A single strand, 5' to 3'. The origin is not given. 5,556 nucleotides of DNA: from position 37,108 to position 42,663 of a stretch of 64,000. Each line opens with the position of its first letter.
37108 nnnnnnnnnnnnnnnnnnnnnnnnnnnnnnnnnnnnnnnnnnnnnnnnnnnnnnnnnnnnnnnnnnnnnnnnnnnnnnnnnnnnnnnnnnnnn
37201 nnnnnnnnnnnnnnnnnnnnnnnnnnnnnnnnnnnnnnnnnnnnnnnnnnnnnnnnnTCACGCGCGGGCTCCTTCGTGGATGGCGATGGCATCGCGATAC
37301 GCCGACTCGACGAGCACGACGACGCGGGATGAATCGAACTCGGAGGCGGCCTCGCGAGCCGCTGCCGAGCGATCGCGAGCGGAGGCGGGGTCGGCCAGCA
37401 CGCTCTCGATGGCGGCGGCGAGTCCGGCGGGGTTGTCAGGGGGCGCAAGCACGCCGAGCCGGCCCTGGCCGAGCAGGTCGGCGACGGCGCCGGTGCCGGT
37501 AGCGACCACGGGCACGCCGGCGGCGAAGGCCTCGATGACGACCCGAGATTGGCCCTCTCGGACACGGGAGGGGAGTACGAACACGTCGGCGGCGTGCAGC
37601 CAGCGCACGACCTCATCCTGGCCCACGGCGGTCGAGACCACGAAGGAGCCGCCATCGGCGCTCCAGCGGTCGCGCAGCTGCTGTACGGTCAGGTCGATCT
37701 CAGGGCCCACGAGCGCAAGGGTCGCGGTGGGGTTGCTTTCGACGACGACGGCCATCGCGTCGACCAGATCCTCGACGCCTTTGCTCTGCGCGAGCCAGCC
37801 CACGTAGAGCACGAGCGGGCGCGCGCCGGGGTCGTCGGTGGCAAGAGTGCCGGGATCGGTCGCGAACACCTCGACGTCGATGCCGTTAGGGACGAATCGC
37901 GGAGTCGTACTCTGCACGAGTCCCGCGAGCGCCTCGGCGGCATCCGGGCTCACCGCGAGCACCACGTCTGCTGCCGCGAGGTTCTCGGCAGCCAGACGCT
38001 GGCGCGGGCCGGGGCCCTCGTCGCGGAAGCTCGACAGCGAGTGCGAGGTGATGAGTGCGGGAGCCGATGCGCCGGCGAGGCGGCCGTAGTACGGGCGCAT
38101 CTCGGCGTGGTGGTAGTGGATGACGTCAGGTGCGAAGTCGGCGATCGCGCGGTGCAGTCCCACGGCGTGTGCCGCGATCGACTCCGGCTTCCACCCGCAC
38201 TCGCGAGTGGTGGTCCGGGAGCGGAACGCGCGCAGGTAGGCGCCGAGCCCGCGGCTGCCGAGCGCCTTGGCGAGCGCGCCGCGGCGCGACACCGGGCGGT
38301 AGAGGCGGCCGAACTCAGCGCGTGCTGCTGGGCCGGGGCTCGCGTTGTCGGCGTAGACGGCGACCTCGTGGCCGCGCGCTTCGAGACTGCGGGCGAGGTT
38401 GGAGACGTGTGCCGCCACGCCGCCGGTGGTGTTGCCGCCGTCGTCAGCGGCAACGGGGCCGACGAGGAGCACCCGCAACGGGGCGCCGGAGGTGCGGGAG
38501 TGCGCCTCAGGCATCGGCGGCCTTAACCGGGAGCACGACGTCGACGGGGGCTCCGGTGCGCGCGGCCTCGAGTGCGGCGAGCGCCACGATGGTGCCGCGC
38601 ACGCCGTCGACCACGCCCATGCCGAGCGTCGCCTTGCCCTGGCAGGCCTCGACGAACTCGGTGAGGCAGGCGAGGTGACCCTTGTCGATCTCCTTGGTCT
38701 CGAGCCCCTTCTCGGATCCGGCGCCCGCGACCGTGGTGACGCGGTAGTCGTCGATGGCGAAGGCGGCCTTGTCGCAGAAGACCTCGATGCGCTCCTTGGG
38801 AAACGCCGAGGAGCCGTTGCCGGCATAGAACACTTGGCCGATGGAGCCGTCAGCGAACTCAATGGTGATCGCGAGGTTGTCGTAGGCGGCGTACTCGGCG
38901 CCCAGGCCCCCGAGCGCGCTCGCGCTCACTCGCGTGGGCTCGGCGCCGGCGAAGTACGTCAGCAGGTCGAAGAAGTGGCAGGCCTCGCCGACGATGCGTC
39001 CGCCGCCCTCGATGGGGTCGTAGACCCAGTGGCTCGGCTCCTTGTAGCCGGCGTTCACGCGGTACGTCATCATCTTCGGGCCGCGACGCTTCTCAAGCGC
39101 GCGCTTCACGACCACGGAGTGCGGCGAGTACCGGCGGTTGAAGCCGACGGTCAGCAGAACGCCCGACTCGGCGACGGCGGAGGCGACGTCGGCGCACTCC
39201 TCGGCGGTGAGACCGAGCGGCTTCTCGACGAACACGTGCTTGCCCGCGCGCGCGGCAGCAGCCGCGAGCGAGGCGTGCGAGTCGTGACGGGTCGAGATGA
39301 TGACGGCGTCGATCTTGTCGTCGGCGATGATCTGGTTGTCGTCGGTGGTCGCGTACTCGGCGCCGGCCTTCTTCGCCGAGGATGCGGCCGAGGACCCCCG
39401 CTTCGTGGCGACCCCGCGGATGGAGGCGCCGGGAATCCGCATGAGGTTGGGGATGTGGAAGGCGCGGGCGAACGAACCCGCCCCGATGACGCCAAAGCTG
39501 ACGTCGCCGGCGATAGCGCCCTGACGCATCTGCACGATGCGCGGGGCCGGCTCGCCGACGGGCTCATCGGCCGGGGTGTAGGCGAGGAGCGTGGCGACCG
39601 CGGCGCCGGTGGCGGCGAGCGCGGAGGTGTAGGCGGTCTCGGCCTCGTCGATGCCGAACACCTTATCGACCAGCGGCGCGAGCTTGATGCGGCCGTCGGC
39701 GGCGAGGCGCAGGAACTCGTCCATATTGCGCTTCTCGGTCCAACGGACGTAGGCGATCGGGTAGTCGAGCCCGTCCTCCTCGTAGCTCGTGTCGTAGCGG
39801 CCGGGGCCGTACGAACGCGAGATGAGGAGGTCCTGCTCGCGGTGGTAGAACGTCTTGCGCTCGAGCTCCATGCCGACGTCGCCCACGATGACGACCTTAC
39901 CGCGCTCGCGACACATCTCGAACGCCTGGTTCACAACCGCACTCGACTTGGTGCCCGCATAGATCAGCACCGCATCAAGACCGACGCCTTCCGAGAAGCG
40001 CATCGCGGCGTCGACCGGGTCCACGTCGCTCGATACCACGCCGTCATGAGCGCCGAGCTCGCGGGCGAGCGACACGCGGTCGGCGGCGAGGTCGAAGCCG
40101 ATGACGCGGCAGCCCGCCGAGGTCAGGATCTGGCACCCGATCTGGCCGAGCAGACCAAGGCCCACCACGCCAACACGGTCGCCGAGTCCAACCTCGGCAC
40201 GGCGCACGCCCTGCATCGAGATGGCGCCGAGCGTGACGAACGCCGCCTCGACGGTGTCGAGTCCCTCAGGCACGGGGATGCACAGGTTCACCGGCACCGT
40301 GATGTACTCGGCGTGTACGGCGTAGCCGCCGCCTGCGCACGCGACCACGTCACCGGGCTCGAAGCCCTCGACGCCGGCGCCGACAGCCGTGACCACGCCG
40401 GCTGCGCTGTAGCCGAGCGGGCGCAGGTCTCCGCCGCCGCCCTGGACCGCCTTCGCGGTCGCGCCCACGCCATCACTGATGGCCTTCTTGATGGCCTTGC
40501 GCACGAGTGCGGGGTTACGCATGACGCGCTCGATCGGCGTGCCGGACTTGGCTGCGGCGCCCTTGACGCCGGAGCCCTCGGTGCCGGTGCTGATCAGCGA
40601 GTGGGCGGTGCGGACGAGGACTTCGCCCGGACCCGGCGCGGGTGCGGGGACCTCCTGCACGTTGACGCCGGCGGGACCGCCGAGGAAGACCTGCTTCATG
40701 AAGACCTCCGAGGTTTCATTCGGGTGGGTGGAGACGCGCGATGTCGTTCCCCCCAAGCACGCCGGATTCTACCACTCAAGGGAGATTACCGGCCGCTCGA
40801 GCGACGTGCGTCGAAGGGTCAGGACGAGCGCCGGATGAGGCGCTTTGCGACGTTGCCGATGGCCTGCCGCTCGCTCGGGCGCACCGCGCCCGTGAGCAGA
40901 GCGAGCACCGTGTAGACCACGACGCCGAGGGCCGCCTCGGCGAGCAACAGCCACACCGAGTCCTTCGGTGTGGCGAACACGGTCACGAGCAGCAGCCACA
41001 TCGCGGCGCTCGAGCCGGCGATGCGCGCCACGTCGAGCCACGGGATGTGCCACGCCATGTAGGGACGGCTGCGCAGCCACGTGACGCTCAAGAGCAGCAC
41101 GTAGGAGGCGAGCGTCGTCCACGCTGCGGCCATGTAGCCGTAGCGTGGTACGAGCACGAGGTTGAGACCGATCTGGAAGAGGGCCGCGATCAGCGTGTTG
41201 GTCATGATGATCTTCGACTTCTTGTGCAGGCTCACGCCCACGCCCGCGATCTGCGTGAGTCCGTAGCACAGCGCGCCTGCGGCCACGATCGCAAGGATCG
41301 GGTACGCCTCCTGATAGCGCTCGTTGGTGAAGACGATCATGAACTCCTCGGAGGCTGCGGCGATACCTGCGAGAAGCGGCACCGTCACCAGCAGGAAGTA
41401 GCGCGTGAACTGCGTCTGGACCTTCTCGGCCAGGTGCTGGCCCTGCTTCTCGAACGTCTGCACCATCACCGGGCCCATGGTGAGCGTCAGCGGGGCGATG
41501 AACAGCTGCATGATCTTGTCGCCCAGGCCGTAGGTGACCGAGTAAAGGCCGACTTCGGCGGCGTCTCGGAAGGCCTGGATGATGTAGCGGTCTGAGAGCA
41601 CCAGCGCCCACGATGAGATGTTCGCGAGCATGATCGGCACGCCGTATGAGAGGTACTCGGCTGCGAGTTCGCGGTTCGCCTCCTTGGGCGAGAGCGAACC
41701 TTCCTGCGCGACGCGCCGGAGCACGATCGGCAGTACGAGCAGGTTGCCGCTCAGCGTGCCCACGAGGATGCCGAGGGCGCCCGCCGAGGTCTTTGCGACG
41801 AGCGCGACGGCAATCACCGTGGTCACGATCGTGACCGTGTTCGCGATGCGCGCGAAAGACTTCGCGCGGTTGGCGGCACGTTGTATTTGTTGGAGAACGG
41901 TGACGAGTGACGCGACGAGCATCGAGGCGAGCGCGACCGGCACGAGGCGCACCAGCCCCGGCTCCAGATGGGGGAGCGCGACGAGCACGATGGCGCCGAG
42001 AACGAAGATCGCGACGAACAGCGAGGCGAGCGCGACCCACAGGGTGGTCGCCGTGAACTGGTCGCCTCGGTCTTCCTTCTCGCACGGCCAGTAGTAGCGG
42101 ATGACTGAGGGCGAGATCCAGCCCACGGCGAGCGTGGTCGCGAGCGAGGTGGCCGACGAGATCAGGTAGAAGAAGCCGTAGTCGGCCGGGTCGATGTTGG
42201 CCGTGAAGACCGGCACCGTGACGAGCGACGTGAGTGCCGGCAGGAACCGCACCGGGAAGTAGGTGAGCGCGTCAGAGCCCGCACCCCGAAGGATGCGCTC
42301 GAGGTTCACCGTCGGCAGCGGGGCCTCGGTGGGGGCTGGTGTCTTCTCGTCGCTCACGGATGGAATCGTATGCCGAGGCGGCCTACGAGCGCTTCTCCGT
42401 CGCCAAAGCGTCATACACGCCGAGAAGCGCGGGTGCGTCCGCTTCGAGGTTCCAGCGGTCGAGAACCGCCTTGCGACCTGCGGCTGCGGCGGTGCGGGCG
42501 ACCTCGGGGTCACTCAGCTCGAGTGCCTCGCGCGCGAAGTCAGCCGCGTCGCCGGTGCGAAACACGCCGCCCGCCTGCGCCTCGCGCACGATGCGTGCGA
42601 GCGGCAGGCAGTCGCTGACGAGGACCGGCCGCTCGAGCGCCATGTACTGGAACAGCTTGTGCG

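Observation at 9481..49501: Candidate anchor-polymer / ligase / cargo supercluster: anionic wall-polymer synthesis genes interleaved with 21 CWB2 modules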

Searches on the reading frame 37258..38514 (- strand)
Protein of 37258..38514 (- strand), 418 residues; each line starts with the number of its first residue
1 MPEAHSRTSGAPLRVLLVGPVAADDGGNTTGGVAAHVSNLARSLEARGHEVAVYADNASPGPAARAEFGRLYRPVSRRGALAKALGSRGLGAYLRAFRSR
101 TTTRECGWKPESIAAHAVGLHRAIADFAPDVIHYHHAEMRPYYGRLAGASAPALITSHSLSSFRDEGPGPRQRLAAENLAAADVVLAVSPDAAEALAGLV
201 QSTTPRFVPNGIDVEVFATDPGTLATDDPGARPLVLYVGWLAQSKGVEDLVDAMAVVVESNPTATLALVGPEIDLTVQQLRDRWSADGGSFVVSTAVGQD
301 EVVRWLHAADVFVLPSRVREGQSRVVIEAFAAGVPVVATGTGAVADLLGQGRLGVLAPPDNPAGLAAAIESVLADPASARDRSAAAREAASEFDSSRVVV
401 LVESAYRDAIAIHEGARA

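Call 76: search_protein_families(library=ncbifam, proteins=[window:37258-38514:-], max_evalue=0.00001)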
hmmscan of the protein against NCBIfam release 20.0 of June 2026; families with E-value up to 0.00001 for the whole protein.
window:37258-38514:- (418 aa): 24 families
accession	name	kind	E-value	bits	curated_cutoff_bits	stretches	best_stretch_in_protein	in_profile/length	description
NF041876.1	EPS_EpsE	equivalog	3.9e-27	95.5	400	1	165-396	150-383/389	exopolysaccharide biosynthesis GT4 family glycosyltransferase EpsE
TIGR03088.1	stp2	hypoth_equivalog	1.1e-24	87.2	409.05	1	185-400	140-364/374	TIGR03088 family PEP-CTERM/XrtA system glycosyltransferase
TIGR02149.1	glgA_Coryne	subfamily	1.2e-24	87.2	302.4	1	108-393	63-373/391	glycogen synthase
NF047684.1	TeichurnBiosyTuaC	equivalog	4.9e-23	81.7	550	1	173-409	156-389/391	teichuronic acid biosynthesis protein TuaC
TIGR04047.1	MSMEG_0565_glyc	hypoth_equivalog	1.4e-22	80.3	259.85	1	31-393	13-358/373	MSMEG_0565 family glycosyltransferase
TIGR03449.1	mycothiol_MshA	equivalog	4.8e-18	65.2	462.5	1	28-410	18-404/406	D-inositol-3-phosphate glycosyltransferase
TIGR03999.1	thiol_BshA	equivalog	9.8e-18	64.2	273.7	1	180-409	143-373/375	N-acetyl-alpha-D-glucosaminyl L-malate synthase BshA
NF053787.1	GlcN_PG_synth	equivalog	3.6e-15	55.7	480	1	183-408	145-358/361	N-acetylglucosaminyl phosphatidylglycerol synthase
TIGR04063.1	stp3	hypoth_equivalog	1.5e-14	53.7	442.05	1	206-389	183-374/397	TIGR04063 family PEP-CTERM/XrtA system glycosyltransferase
NF038229.1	Glyco4_Geo_Pelo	equivalog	1.1e-13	50.9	400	1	99-387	23-313/338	GPMC system family 4 glycosyltransferase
NF038011.1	PelF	equivalog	2.7e-12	46.5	100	1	203-382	280-464/489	GT4 family glycosyltransferase PelF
NF012028.0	PRK15484.1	subfamily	2.3e-10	40.1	618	1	206-379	164-348/380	lipopolysaccharide N-acetylglucosaminyltransferase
TIGR04157.1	glyco_rSAM_CFB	subfamily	3.7e-10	39.4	400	1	233-354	228-345/406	TIGR04157 family glycosyltransferase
TIGR04348.1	TIGR04348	equivalog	4.2e-10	39.2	300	1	235-394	140-296/310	selenoneine biosynthesis selenosugar synthase SenB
TIGR03087.1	stp1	hypoth_equivalog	2.9e-09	36.6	316.65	1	182-389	173-376/397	TIGR03087 family PEP-CTERM/XrtA system glycosyltransferase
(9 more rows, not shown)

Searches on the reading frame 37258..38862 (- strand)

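Call 6: search_protein_families(library=pfam, proteins=[window:37258-38862:-], max_evalue=0.001)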
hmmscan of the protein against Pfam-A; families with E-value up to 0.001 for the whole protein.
window:37258-38862:- (534 aa): 7 families
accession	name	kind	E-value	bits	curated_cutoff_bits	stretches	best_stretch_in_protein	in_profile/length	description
PF13692.12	Glyco_trans_1_4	-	7.1e-28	98.1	27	1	348-491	1-142/142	Glycosyl transferases group 1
PF00534.26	Glycos_transf_1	-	8.8e-25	87.7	26.4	1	346-504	13-171/172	Glycosyl transferases group 1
PF13439.12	Glyco_transf_4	-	6.2e-21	75.6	28.5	1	147-331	2-169/170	Glycosyltransferase Family 4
PF13579.12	Glyco_trans_4_4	-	1.6e-14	55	29.7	1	147-327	1-158/158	Glycosyl transferase 4-like domain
PF20706.3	GT4-conflict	-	1.8e-14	54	26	1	289-505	138-371/385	Family 4 Glycosyltransferase in conflict systems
PF13524.12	Glyco_trans_1_2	-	5.2e-06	26.9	25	1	376-505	11-128/144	Glycosyl transferase-like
PF13477.12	Glyco_trans_4_2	-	5.8e-06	26.9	23.4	0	233-303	63-137/139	Glycosyl transferase 4-like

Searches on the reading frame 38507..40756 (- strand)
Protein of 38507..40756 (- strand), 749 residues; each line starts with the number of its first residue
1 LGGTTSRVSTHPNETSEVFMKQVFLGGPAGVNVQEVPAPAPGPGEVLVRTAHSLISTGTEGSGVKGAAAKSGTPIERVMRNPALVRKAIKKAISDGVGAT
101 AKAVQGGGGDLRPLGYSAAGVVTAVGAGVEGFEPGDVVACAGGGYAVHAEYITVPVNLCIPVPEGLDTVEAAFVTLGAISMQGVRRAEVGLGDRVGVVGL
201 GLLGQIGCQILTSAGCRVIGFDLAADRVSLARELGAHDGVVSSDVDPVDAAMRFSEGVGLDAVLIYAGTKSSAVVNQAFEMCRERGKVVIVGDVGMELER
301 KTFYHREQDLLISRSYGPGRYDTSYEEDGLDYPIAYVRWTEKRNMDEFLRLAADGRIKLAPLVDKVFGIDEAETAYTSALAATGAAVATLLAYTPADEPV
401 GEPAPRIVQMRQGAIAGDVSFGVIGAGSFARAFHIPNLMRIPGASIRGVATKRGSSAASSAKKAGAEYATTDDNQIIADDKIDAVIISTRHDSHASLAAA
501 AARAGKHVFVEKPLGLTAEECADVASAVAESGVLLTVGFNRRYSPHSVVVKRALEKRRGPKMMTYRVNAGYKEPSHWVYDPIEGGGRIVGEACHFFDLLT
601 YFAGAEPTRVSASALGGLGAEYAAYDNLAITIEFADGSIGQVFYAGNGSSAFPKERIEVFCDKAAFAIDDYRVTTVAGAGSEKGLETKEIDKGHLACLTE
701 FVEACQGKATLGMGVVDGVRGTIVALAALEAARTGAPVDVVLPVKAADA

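Call 6: search_protein_families(library=pfam, proteins=[window:38507-40756:-], max_evalue=0.001)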
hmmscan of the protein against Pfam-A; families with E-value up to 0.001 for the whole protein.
window:38507-40756:- (749 aa): 6 families
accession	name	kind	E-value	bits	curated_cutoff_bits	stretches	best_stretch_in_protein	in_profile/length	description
PF01408.29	GFO_IDH_MocA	-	5.8e-24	85.5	24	1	420-539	2-120/120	Oxidoreductase family, NAD-binding Rossmann fold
PF00107.32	ADH_zinc_N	-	5.5e-17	62.4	31.8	1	203-318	2-117/129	Zinc-binding dehydrogenase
PF22725.1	GFO_IDH_MocA_C3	-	2.6e-11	44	27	1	566-666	24-123/124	GFO/IDH/MocA C-terminal domain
PF02894.22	GFO_IDH_MocA_C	-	3.2e-10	40.6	22.9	1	570-740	22-218/218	Oxidoreductase family, C-terminal alpha/beta domain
PF13602.12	ADH_zinc_N_2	-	1.1e-05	26.8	27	0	238-376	5-120/134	Zinc-binding dehydrogenase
PF08240.17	ADH_N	-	8e-05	23.3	23.5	1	114-164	36-104/104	Alcohol dehydrogenase GroES-like domain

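Call 76: search_protein_families(library=ncbifam, proteins=[window:38507-40756:-], max_evalue=0.00001)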
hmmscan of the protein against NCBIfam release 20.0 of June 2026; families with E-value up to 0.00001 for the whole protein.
window:38507-40756:- (749 aa): 26 families (the best 25 are shown)
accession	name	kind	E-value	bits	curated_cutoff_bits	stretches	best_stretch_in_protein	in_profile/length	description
TIGR04380.1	myo_inos_iolG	equivalog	1.9e-44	151.9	355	1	419-738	2-329/330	inositol 2-dehydrogenase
NF052479.1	LevoglcsnDh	equivalog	1.8e-21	76.3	650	1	449-605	41-204/386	levoglucosan dehydrogenase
NF052679.1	InsChiInosDhIolG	equivalog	2.9e-20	72.6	540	1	419-558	3-144/343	bifunctional inositol 2-dehydrogenase/D-chiro-inositol 1-dehydrogenase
NF008607.0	PRK11579.1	subfamily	8.7e-18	64.4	330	1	418-556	4-139/346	oxidoreductase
NF006940.0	PRK09422.1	equivalog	3.5e-15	55.8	344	1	148-292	117-260/338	alcohol dehydrogenase AdhP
TIGR02824.1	quinone_pig3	subfamily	7.2e-15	54.8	296.8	1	114-294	61-240/325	putative NAD(P)H quinone oxidoreductase, PIG3 family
TIGR03989.1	Rxyl_3153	subfamily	2e-14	53.7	440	1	147-295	140-290/370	NDMA-dependent alcohol dehydrogenase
NF040723.1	UDP-GlcNAcDh_Arch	equivalog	7.2e-14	52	450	1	421-732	3-301/302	UDP-N-acetylglucosamine 3-dehydrogenase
NF047908.1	AldhRedAhr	equivalog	6e-13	48.4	470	1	148-302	122-270/335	NADPH-dependent aldehyde reductase Ahr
TIGR03451.1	mycoS_dep_FDH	equivalog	8.6e-13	47.8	512.9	1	154-297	137-281/358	S-(hydroxymethyl)mycothiol dehydrogenase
NF041097.1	keto_inos_dh_IolM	equivalog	1.9e-11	43.2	450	1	188-297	203-316/389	scyllo-inosose 3-dehydrogenase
NF007574.0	PRK10206.1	equivalog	2.5e-11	43.2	352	1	424-576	8-160/345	oxidoreductase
NF041392.1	XylDh_Gfo6_Halo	equivalog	1.3e-10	40.6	350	1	416-546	14-147/350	D-xylose 1-dehydrogenase Gfo6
TIGR00692.1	tdh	equivalog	3e-10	39.7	458.35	1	147-292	118-261/340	L-threonine 3-dehydrogenase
NF007642.0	PRK10309.1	equivalog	4.6e-10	39.2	550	1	148-299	117-267/347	galactitol-1-phosphate 5-dehydrogenase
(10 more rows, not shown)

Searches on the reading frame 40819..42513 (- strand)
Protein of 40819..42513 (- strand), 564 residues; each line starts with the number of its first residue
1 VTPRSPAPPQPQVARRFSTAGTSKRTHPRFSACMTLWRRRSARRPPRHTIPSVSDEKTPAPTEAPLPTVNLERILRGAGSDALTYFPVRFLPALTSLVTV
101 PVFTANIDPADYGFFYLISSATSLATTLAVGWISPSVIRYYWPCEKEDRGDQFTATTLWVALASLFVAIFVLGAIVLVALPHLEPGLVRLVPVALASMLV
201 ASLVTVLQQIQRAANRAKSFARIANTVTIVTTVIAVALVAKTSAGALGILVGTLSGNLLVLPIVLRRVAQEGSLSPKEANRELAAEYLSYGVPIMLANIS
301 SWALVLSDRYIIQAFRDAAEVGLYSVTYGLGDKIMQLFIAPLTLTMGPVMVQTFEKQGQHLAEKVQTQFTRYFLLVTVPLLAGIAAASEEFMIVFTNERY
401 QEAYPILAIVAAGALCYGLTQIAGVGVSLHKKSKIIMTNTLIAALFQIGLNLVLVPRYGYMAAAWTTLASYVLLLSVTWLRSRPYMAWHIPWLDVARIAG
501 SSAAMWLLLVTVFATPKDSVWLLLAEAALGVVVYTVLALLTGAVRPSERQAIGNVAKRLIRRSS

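Call 6: search_protein_families(library=pfam, proteins=[window:40819-42513:-], max_evalue=0.001)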
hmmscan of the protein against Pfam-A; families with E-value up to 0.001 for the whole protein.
window:40819-42513:- (564 aa): 3 families
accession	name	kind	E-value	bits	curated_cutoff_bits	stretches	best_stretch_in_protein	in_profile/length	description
PF13440.11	Polysacc_synt_3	-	8.3e-19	68.4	23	1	108-404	7-292/293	Polysaccharide biosynthesis protein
PF01943.22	Polysacc_synt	-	7.3e-16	58.8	28.2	1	88-353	11-273/274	Polysaccharide biosynthesis protein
PF03023.19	MurJ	-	3.7e-06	26.3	27.4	1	146-505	48-417/451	Lipid II flippase MurJ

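Call 76: search_protein_families(library=ncbifam, proteins=[window:40819-42357:-], max_evalue=0.00001)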
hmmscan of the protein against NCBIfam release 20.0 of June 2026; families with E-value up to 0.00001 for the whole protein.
window:40819-42357:- (512 aa): 3 families
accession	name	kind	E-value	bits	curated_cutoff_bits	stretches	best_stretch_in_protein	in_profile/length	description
NF050818.1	PolSacchBiosHfsF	equivalog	1.4e-52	179.3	700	1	31-489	7-460/468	polysaccharide biosynthesis protein HfsF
NF058658.1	Oglyco_Wzx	exception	5.1e-09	35.7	720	1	55-443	39-410/478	O-glycosylation flippase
NF047674.1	TeichurnBiosyTuaB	equivalog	2.3e-07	30.2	580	1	94-487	70-467/469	teichuronic acid biosynthesis protein TuaB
